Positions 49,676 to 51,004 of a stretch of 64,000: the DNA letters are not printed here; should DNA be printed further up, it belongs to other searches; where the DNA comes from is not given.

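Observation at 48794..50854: Two convergent genes each encoding tandem CDP-alcohol phosphatidyltransferase domains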

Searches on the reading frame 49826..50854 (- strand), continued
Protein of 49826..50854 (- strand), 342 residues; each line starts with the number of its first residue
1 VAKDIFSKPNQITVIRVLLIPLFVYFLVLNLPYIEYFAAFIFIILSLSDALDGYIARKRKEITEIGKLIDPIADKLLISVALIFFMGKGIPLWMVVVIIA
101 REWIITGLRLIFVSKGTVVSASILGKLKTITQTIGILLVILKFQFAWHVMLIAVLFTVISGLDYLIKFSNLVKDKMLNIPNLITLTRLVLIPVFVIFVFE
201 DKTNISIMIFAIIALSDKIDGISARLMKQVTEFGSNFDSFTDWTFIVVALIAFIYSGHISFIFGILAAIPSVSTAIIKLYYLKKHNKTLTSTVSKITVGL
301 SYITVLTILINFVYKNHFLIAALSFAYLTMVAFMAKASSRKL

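Call 35: find_related_loci(query=A1, collection=genome_contigs, flank=6000)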
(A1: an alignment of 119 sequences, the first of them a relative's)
Query A1 (342 aa) in genome_contigs; peptide patterns used: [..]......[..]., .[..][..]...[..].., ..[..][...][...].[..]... (x = any residue, [..] = any of these).
600 stretches matched a pattern (row limit reached: there are more); 594 encode a relative of the query (tblastn E <= 1e-3); the best 80 are kept; 80 distinct loci.
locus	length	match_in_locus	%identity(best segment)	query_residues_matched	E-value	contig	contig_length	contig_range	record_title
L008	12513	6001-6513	50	10-254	3e-44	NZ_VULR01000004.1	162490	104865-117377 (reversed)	Anaerosalibacter bizertensis strain Med78-601-WT-4W-RMD-3 seq4, whole genome shotgun sequence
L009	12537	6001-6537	45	9-254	3e-39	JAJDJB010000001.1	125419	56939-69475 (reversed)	Synergistaceae bacterium OttesenSCG-928-D05 AH-928-D05_NODE_1, whole genome shotgun sequence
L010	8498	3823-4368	44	9-259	4e-39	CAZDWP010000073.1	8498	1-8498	MAG TPA_asm: uncultured Herbinix sp. isolate SRP294416_co2_262 genome assembly, contig: NODE_13404_length_8498_cov_4.926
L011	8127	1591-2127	44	9-260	2e-38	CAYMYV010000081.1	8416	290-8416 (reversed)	MAG TPA_asm: uncultured Lachnobacterium sp. isolate SRP315200_co2_696 genome assembly, contig: NODE_13250_length_8416_co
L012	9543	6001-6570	47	9-260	2e-38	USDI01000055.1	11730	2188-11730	uncultured Lachnospiraceae bacterium isolate UMGS1605 genome assembly, contig: NODE_349_length_11730_cov_3.88394, whole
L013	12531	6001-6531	46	9-242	4e-37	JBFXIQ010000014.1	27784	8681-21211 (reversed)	MAG: Synergistaceae bacterium isolate CA_2019_TPIn_31 NODE_5409_length_27784_cov_24.516470_TPIn, whole genome shotgun se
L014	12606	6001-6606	43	9-254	5e-36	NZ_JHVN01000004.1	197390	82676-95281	Anoxybacillus tepidamans PS2 N667DRAFT_scaffold00004.4_C, whole genome shotgun sequence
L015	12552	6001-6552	41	10-172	7e-36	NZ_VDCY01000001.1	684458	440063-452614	Terrilactibacillus laevilacticus strain NK26-11 sequence01, whole genome shotgun sequence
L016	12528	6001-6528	46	9-259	3e-36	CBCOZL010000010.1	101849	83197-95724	MAG: uncultured Lachnospiraceae bacterium isolate METABAT215_SAMESTATE_PRE_SCAFFOLDS_1500_METASPADES__control_F407_F408_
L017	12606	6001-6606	40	9-260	8e-36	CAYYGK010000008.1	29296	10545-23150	MAG TPA_asm: uncultured Eubacteriales bacterium isolate SRP141376_co4_318 genome assembly, contig: NODE_2876_length_2929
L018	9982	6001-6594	38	9-242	1e-35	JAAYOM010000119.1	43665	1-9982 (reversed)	MAG: Bacillota bacterium isolate AS21ysBPME_46 179394_AS21, whole genome shotgun sequence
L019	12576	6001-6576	42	9-316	1e-35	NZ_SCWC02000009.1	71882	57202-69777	Macrococcus equipercicus strain ATCC 51831 NODE_9_length_71882_cov_19.8955, whole genome shotgun sequence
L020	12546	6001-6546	43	9-254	1e-35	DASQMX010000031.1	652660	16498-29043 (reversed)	MAG TPA_asm: Anoxybacillus sp. isolate SMAG_U10760 k141_73203, whole genome shotgun sequence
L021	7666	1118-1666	45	9-259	1e-35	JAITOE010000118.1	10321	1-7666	MAG: Eubacteriales Family XIII. Incertae Sedis bacterium isolate Po218_bin45 k119_3846039, whole genome shotgun sequence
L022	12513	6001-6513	43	9-259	8e-36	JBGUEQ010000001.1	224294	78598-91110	MAG: Lachnotalea sp. isolate DXN-06 NODE_1_length_224294_cov_6.127805, whole genome shotgun sequence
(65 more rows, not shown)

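Call 46: search_protein_representatives(alignment_id=A1)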
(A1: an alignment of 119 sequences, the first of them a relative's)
Query: 119 sequences, 345 profile positions. Proteins with E-value up to 0.001 (for the whole library): 34312; up to 1e-10: 17938; up to 1e-30: 1203. The best 150 are listed.
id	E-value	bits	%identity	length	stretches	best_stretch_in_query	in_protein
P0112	1.4e-151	521.0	-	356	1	1-342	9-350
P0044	1.7e-146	504.4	-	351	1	1-343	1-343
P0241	7.7e-119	413.4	-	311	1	1-240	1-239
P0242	7.8e-117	406.8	-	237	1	1-234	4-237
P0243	2.0e-112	392.3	-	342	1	3-337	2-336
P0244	1.6e-111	389.3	-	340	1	1-336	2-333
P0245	3.3e-107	375.1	-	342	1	1-340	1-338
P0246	8.0e-94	331.1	-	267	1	77-340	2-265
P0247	1.4e-89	317.2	-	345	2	10-211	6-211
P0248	1.2e-83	297.7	-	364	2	4-173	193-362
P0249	6.0e-82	292.1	-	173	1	1-169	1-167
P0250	6.0e-77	275.7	-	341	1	6-337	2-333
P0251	6.0e-77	275.6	-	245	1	93-302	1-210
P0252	3.9e-70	253.2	-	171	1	6-174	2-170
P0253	8.7e-69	248.8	-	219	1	135-338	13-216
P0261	4.2e-56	207.1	-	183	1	170-342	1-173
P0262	8.2e-56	206.1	-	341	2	3-108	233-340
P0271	4.5e-49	184.0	-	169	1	176-338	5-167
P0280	5.6e-46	173.8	-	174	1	171-338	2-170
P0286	1.2e-45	172.8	-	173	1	170-338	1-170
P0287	1.2e-45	172.7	-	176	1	175-341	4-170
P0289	3.8e-45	171.1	-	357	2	2-174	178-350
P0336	1.8e-42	162.2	-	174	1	171-341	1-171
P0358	1.6e-41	159.1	-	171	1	171-339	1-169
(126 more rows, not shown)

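Call 48: find_homologous_proteins(query=P0261, max_evalue=0.00001)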
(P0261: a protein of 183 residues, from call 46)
Query P0261 (183 aa): 25 proteins with E <= 0.00001 among 535 candidates.
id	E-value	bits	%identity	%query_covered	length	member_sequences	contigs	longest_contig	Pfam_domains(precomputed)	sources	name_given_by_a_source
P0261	3.7e-104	364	100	100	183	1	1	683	PF01066.27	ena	-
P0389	1.5e-75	271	68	98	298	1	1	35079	PF01066.27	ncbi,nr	ncbi:CDP-alcohol phosphatidyltransferase family protein [Candidatus Woesearchaeota archaeon]|nr:CDP-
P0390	1.7e-67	245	67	97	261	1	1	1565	PF01066.27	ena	-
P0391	1.8e-67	245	70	98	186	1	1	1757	PF01066.27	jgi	jgi:cardiolipin synthase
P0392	1.4e-66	242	66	99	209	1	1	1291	PF01066.27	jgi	-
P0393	3.4e-66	240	62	100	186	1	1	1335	PF01066.27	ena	-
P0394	1.4e-63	232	66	95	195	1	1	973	PF01066.27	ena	-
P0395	8.7e-56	207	72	60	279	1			PF01066.27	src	-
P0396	2.1e-53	199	63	85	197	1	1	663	PF01066.27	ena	-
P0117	1.2e-50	190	48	91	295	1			PF01066.27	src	-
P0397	1.7e-49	186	48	91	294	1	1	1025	PF01066.27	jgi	-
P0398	4.6e-47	178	65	63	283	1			PF01066.27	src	-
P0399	5.3e-44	168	75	48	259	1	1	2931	PF01066.27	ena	-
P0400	1.5e-43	167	56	79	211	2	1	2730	PF01066.27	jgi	-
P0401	4.6e-43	165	85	40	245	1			PF01066.27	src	-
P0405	1.0e-31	128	50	76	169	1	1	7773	PF01066.27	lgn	-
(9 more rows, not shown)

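Call 49: find_encoding_contigs(protein=P0389, flank=5000, max_places=1)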
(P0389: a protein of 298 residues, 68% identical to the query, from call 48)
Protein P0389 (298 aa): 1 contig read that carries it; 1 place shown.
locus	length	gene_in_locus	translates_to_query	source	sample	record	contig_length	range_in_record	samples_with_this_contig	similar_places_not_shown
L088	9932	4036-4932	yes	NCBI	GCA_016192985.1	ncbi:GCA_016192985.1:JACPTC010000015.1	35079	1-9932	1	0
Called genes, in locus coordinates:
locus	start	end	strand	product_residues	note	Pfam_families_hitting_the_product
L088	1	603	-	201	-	?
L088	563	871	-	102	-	-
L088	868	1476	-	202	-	-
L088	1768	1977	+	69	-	-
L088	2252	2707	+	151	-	PF02502:LacAB_rpiB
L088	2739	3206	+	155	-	-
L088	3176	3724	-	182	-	PF01864:CarS-like, PF01148:CTP_transf_1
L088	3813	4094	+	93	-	PF01066:CDP-OH_P_transf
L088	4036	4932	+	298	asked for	PF01066:CDP-OH_P_transf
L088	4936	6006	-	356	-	PF01066:CDP-OH_P_transf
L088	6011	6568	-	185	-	PF00398:RrnaAD, PF00891:Methyltransf_2 (faint), PF05175:MTS (weak), PF13649:Methyltransf_25 (weak)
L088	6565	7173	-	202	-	PF02666:PS_Dcarbxylase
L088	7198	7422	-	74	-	-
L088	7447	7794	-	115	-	PF14325:DUF4383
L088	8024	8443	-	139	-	-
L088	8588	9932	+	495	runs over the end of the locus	PF04055:Radical_SAM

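Call 50: find_encoding_contigs(protein=P0405, flank=5000, max_places=1)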
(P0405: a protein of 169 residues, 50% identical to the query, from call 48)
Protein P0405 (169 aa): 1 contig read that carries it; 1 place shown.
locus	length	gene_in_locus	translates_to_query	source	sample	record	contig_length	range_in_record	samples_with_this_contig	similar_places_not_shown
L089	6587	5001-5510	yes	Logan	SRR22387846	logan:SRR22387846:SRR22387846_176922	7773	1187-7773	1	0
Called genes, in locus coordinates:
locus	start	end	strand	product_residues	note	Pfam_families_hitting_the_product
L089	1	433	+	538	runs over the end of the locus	?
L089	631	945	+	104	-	PF04032:Rpr2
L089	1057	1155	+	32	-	-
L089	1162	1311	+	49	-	-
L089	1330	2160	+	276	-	-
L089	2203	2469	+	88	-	PF01866:Diphthamide_syn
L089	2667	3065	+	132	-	PF00293:NUDIX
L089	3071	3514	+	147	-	PF02502:LacAB_rpiB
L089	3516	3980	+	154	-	-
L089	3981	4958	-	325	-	PF14378:PAP2_3, PF01569:PAP2, PF01864:CarS-like, PF01148:CTP_transf_1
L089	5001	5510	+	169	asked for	PF01066:CDP-OH_P_transf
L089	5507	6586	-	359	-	?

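Call 51: find_encoding_contigs(protein=P0391, flank=3000, max_places=1)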
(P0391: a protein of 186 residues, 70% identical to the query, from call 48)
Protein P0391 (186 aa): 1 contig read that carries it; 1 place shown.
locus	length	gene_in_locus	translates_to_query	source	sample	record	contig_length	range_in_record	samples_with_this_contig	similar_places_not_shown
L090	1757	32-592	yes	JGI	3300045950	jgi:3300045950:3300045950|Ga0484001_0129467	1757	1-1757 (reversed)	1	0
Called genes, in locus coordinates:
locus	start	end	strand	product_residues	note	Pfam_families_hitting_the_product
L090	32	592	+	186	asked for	PF01066:CDP-OH_P_transf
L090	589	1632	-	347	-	PF01066:CDP-OH_P_transf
